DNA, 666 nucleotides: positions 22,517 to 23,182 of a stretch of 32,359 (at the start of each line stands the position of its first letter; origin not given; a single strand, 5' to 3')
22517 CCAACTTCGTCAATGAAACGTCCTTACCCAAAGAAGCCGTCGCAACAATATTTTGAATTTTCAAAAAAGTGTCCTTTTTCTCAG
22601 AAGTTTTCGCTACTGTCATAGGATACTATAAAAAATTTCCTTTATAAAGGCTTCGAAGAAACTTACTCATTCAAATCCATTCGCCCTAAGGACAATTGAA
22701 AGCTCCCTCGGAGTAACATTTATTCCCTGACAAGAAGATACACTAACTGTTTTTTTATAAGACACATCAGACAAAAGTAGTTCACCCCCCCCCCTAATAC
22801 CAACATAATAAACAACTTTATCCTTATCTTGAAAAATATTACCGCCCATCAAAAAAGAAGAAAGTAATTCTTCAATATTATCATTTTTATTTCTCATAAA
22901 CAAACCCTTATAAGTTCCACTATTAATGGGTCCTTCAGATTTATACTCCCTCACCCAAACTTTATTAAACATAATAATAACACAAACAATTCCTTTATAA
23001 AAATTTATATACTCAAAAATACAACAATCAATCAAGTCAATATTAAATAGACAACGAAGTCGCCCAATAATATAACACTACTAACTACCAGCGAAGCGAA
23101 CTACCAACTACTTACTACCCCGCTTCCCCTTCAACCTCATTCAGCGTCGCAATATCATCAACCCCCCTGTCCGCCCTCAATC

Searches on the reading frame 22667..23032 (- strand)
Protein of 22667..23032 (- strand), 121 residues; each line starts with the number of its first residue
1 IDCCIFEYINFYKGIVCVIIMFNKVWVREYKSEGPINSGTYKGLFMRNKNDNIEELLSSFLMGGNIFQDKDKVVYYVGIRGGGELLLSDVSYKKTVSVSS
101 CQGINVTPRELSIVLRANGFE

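Call 77: search_protein_families(library=pfam, proteins=[window:22667-23032:-], max_evalue=1)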
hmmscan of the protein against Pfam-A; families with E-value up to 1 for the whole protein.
window:22667-23032:- (121 aa): 1 family
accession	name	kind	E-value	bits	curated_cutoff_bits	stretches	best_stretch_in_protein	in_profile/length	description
PF21756.2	DacZ_T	-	0.057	14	27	1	51-75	65-89/106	Probable sensor domain DacZ_T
